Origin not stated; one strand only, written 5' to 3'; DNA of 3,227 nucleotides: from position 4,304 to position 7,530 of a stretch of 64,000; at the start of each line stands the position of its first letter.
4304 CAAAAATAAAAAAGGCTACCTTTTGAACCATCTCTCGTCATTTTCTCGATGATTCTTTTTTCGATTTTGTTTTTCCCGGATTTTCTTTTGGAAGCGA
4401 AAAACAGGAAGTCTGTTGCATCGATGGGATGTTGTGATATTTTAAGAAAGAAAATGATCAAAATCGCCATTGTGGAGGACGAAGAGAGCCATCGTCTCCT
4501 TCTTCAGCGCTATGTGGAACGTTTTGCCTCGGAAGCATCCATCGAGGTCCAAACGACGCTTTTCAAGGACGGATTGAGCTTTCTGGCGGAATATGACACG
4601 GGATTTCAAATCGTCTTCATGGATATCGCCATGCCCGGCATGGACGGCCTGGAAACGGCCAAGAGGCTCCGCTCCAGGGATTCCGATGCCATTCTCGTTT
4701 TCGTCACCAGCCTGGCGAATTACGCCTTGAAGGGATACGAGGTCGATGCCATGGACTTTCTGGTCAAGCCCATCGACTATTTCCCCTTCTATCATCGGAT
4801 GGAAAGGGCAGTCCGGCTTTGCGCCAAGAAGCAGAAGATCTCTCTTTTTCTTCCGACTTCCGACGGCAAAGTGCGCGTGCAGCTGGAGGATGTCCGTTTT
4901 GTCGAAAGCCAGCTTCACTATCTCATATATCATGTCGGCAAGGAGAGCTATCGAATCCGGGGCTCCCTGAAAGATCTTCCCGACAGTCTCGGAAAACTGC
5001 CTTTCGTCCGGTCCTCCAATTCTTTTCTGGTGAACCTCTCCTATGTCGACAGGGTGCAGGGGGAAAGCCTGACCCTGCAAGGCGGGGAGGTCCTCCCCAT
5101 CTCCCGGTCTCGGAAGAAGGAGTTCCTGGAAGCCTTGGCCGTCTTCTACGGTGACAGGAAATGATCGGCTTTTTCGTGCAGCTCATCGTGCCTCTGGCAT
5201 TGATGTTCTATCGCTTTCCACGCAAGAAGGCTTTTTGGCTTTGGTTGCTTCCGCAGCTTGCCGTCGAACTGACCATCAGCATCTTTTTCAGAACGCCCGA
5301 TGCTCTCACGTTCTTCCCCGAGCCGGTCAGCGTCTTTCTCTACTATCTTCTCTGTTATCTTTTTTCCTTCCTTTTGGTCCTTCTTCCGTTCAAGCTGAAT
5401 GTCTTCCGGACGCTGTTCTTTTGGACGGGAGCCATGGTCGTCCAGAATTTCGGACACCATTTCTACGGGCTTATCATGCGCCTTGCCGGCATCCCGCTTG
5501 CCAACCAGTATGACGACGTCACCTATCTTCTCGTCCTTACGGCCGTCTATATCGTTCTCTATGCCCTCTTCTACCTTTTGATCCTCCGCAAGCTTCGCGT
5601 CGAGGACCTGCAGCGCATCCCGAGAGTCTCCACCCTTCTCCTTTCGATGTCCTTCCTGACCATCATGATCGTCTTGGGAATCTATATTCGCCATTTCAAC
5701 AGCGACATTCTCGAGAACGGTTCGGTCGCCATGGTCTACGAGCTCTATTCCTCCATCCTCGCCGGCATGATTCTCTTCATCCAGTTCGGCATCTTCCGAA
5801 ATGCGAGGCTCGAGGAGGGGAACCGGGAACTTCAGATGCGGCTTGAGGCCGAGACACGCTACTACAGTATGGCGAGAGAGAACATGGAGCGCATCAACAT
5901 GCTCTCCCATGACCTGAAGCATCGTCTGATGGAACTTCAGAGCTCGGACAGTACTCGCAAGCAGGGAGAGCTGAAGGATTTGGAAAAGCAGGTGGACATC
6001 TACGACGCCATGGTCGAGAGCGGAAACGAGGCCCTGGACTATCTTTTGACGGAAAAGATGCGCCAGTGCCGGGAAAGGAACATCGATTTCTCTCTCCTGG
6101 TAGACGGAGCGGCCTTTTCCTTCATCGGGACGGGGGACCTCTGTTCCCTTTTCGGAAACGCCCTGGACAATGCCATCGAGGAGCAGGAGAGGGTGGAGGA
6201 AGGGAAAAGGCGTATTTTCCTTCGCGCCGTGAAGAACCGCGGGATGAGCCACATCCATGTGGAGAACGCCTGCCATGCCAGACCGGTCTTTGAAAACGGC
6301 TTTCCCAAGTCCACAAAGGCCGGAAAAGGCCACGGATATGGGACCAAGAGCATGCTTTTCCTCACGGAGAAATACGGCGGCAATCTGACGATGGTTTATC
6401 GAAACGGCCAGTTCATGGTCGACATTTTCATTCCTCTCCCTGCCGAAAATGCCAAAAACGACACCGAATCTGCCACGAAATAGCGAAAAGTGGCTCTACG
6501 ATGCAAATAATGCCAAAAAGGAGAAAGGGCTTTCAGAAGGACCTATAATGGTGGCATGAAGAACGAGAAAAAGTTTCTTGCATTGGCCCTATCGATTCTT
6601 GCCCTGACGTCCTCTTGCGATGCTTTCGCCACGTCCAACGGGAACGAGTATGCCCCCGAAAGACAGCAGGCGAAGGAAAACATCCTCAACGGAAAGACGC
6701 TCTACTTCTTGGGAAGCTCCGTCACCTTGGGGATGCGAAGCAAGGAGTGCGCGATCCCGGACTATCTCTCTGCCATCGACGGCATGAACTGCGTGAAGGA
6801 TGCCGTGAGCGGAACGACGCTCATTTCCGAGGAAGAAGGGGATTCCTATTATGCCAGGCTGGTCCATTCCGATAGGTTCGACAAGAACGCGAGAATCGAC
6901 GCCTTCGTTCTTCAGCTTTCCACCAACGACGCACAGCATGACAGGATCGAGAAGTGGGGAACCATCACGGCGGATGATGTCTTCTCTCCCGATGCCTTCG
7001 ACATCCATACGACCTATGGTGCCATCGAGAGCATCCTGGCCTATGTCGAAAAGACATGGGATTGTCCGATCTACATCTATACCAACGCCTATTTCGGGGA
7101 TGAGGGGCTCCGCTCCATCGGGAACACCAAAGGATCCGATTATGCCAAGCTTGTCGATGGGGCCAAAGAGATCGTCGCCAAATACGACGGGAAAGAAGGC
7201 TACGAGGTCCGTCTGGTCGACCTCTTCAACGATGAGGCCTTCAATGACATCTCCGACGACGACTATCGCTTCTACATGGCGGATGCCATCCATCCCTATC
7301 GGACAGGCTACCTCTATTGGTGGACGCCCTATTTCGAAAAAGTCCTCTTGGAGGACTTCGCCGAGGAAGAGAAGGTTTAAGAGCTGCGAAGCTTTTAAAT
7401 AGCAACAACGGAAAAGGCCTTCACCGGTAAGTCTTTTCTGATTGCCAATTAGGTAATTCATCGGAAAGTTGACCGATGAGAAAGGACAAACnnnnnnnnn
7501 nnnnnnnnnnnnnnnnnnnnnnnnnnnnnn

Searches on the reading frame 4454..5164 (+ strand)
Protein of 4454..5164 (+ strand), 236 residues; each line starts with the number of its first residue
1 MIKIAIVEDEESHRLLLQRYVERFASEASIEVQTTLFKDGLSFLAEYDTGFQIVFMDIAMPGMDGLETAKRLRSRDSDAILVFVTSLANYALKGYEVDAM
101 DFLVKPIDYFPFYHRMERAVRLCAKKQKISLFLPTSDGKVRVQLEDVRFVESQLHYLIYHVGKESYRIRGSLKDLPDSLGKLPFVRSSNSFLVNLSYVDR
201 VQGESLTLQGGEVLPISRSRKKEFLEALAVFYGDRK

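Call 67: search_protein_families(library=ncbifam, proteins=[window:4454-5164:+], max_evalue=0.01)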
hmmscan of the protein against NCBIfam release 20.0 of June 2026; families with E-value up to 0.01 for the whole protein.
window:4454-5164:+ (236 aa): 77 families (the best 25 are shown)
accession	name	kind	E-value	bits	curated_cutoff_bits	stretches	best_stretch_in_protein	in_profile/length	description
NF008677.0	PRK11697.1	equivalog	1.9e-18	66.7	246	1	1-229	1-236/238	two-component system response regulator BtsR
NF051850.1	RespRegRprY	equivalog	4.5e-13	49.2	370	1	2-127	5-127/234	response regulator transcription factor RprY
TIGR01387.1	cztR_silR_copR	subfamily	4.8e-12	46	279.2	1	5-128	2-122/218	heavy metal response regulator transcription factor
NF008469.0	PRK11361.1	equivalog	7e-12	44.8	714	1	3-130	6-130/461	acetoacetate metabolism transcriptional regulator AtoC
NF010684.1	PRK14084.1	equivalog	2.1e-11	44.1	375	1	3-127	2-119/254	response regulator transcription factor LytR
NF046022.1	RespRegCpdRBruc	equivalog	4.6e-11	42.8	180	1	1-107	1-104/120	cell cycle two-component system response regulator CpdR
NF007135.0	PRK09581.1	equivalog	6e-11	41.8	474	1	49-127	45-127/457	PleD family two-component system response regulator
NF007005.1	PRK09468.1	equivalog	8.5e-11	41.7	331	1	3-121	5-120/237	osmolarity response regulator transcription factor OmpR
NF046049.1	quorum_RR_AgrA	equivalog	1.1e-10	41.5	400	1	3-204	2-216/238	quorum-sensing response regulator AgrA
NF040749.1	tetrathio_RR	equivalog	3.1e-10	40.1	290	1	29-127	21-122/191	tetrathionate respiration response regulator TtrR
NF006900.1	PRK09390.1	equivalog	1.5e-09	37.7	255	1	4-128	7-128/203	response regulator FixJ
NF041733.1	resp_reg_CseB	equivalog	1.7e-09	37.4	350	1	3-151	2-146/228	two-component system response regulator CseB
NF041880.1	EPS_EpsF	equivalog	4.8e-09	35.2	900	1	40-130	31-124/492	response regulator EpsF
NF000402.1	vanR-B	exception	6.6e-09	35.5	480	1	2-122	3-119/219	vancomycin resistance response regulator transcription factor VanR-B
NF012023.0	PRK15479.1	equivalog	1.4e-08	34.5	337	1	38-121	31-117/224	transcriptional regulator TctD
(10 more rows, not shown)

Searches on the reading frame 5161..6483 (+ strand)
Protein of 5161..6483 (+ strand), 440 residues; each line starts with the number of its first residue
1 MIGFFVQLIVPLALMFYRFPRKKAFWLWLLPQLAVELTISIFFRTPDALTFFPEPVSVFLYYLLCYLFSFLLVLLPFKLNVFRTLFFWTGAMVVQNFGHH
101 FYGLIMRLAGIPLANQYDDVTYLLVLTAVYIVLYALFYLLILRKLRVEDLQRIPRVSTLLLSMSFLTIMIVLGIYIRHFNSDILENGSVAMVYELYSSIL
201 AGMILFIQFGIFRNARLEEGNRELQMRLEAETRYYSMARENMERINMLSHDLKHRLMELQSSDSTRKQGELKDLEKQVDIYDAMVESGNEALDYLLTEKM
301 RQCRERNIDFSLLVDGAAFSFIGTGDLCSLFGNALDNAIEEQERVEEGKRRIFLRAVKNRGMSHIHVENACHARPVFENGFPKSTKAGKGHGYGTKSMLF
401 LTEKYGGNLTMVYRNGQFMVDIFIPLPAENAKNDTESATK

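Call 67: search_protein_families(library=ncbifam, proteins=[window:5161-6483:+], max_evalue=0.01)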
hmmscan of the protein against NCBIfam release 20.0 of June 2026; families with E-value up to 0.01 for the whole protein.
window:5161-6483:+ (440 aa): 1 family
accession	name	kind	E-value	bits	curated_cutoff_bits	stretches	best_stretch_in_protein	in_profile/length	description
NF008298.1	PRK11086.1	subfamily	0.0095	14.4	520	0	296-430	390-527/529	DcuS/MalK family sensor histidine kinase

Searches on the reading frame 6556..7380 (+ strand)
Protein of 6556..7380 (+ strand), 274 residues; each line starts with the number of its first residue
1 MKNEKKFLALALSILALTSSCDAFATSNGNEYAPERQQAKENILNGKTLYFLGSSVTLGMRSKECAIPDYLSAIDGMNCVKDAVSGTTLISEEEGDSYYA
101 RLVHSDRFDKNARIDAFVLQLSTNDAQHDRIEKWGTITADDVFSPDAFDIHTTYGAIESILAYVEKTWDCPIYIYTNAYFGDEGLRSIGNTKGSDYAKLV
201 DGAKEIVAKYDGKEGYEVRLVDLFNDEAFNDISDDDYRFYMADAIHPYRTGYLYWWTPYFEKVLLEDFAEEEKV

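Call 7: search_protein_families(library=pfam, proteins=[window:6556-7380:+], max_evalue=0.01)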
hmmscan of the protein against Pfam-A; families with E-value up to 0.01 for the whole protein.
window:6556-7380:+ (274 aa): 1 family
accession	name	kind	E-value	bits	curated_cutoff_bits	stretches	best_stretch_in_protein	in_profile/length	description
PF13472.12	Lipase_GDSL_2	-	2.6e-05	25.2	32.9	1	51-252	1-176/178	GDSL-like Lipase/Acylhydrolase family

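Call 67: search_protein_families(library=ncbifam, proteins=[window:6556-7380:+], max_evalue=0.01)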
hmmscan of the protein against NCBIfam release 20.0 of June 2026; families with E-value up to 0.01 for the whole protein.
window:6556-7380:+ (274 aa): 0 families
